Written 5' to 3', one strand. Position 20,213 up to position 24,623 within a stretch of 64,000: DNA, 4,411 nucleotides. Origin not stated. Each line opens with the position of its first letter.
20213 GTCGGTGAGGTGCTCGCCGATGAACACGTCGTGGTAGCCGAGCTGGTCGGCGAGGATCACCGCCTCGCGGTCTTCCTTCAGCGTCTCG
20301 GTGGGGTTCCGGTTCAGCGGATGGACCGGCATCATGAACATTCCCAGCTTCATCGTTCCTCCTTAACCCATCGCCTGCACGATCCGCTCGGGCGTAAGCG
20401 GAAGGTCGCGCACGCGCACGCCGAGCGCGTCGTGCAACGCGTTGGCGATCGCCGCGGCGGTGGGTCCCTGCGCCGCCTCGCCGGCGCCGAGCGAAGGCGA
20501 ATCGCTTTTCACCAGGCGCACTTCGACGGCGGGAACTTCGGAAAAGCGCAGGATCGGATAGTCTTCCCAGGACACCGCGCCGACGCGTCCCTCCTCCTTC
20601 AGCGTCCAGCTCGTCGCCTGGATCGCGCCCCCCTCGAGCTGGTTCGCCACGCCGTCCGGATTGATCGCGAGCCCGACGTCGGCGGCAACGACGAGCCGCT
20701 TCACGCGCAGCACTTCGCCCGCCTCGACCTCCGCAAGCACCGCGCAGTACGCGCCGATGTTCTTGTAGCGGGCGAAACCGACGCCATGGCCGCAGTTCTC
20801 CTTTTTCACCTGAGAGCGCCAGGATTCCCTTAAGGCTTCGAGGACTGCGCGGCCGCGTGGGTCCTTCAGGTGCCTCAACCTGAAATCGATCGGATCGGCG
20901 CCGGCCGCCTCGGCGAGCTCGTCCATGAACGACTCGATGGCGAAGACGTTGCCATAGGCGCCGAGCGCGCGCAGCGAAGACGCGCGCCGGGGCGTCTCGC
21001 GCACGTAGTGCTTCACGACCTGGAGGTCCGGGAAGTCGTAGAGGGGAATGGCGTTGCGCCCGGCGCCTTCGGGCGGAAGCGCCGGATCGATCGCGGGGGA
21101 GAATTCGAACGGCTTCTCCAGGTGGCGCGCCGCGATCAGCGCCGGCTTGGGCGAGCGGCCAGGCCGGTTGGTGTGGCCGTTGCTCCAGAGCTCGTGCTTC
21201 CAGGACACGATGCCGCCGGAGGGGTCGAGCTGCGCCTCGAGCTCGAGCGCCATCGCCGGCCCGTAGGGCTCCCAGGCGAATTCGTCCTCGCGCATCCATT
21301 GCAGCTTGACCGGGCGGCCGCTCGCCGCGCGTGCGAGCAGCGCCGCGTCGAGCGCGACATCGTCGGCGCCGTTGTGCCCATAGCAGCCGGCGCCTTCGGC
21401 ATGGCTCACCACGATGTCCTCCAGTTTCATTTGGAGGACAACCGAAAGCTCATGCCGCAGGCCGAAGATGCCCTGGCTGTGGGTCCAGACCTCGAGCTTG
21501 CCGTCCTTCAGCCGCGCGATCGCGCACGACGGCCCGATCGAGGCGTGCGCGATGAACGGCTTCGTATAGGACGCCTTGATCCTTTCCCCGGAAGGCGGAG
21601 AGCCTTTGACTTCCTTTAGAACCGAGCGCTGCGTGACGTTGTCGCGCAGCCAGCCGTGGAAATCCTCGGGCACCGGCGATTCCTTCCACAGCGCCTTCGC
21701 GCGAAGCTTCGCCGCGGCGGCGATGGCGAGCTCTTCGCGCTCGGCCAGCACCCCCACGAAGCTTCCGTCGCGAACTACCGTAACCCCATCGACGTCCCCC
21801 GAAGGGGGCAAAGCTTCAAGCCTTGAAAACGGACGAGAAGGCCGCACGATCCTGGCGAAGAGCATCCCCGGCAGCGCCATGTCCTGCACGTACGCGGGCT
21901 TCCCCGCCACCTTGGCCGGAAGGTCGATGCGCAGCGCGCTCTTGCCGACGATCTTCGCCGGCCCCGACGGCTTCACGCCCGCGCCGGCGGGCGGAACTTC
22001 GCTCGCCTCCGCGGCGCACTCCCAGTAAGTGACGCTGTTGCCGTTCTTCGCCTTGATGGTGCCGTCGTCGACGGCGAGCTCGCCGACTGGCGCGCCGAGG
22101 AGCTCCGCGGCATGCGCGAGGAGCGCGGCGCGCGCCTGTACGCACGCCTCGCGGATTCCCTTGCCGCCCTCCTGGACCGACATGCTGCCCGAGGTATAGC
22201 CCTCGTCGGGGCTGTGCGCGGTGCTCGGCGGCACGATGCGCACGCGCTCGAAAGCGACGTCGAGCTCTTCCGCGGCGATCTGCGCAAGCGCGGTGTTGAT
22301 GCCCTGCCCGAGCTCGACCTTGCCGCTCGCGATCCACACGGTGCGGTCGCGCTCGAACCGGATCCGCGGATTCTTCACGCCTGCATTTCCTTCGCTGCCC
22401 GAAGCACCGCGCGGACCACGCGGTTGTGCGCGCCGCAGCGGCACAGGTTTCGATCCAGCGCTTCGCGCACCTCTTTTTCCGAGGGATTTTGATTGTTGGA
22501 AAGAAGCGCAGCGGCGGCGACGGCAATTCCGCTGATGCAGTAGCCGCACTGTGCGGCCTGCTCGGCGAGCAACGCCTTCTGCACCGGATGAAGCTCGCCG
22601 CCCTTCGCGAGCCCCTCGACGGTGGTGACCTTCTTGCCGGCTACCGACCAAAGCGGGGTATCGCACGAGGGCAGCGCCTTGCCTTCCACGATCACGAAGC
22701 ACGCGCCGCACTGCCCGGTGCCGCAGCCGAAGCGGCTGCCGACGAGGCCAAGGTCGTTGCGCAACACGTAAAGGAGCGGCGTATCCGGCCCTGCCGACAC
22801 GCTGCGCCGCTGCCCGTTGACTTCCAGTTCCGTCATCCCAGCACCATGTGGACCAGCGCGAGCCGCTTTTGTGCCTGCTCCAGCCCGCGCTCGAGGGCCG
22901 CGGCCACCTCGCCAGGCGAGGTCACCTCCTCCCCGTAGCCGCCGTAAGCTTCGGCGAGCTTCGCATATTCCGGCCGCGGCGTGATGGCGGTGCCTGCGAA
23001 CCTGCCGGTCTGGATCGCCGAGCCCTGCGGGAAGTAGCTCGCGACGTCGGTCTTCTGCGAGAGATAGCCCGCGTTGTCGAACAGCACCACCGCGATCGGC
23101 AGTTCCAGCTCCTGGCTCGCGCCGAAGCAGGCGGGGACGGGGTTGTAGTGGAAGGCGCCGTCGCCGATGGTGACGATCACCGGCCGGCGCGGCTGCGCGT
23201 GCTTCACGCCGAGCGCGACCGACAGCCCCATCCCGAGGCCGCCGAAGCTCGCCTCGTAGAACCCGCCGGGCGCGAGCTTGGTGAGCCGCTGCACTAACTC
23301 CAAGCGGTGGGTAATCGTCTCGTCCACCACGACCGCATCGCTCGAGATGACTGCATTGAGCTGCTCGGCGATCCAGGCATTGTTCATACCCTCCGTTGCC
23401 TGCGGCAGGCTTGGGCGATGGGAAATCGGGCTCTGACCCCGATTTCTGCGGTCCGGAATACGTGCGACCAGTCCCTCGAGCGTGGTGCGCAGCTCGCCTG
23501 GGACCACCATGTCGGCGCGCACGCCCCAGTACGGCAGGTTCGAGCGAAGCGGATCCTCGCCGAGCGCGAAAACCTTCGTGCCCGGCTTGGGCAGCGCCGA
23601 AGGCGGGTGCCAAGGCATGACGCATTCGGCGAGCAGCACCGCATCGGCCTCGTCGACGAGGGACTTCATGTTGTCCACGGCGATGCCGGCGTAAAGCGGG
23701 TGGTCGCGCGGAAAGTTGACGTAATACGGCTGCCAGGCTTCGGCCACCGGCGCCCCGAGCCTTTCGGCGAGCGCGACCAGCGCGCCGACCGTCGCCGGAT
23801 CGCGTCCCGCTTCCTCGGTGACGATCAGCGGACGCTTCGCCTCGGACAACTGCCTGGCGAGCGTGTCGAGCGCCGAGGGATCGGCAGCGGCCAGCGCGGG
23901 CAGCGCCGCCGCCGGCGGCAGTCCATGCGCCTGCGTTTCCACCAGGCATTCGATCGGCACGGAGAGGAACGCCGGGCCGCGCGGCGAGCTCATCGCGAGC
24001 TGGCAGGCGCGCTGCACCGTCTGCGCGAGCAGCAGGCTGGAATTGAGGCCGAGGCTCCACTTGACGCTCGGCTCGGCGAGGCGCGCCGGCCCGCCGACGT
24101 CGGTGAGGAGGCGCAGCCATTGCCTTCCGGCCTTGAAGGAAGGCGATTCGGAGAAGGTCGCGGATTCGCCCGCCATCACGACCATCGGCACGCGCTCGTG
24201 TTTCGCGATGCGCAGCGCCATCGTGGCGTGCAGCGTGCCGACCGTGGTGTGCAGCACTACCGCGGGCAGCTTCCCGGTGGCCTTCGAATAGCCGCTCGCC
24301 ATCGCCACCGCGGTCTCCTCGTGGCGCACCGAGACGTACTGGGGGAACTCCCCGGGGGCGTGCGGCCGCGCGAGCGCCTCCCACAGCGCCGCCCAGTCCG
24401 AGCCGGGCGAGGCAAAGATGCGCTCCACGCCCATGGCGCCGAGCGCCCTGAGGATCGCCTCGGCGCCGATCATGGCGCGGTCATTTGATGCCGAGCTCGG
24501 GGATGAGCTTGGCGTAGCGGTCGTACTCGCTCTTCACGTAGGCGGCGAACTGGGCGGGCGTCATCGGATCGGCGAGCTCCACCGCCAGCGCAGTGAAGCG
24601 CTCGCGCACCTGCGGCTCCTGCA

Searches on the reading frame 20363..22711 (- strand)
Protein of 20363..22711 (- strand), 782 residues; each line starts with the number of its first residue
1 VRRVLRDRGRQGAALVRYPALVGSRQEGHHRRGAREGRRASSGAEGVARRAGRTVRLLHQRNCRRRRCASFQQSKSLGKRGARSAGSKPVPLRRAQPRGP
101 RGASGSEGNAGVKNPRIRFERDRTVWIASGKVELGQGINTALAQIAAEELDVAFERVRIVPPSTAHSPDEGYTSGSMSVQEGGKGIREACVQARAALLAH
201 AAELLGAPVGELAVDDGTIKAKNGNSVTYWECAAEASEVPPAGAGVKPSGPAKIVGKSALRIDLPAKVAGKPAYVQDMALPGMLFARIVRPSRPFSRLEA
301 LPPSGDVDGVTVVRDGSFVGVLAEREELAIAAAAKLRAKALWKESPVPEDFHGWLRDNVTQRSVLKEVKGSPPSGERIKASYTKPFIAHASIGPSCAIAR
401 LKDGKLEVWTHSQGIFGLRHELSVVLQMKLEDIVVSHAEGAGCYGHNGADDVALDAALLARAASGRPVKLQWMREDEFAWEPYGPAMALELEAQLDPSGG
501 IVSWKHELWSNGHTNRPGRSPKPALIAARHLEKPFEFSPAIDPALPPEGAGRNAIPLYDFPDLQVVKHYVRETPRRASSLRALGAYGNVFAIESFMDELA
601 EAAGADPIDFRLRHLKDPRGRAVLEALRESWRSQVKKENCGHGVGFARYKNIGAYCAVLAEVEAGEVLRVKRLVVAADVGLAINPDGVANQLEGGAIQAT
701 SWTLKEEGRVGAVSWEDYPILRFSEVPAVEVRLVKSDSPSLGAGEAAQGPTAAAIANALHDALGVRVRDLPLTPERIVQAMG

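Call 68: search_protein_families(library=pfam, proteins=[window:20363-22711:-], max_evalue=0.00001)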
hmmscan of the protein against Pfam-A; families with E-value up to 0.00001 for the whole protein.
window:20363-22711:- (782 aa): 2 families
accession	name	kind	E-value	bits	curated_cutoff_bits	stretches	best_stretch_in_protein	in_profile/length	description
PF20256.3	MoCoBD_2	-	1e-36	127.4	27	2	114-239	49-175/283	Molybdopterin cofactor-binding domain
PF02738.23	MoCoBD_1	-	2e-24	86.5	27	2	378-535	29-187/244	Molybdopterin cofactor-binding domain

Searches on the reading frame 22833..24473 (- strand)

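Call 68: search_protein_families(library=pfam, proteins=[window:22833-24473:-], max_evalue=0.00001)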
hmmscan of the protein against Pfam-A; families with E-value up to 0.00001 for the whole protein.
window:22833-24473:- (546 aa): 3 families
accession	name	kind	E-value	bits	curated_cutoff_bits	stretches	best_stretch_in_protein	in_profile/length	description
PF02776.23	TPP_enzyme_N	-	6.5e-25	87.6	26.8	1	2-109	2-105/119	Thiamine pyrophosphate enzyme, N-terminal TPP binding domain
PF02775.26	TPP_enzyme_C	-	2.3e-21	76.6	21.9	1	401-542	17-150/151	Thiamine pyrophosphate enzyme, C-terminal TPP binding domain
PF00205.28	TPP_enzyme_M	-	5.9e-10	39.4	30.4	1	203-288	2-90/137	Thiamine pyrophosphate enzyme, central domain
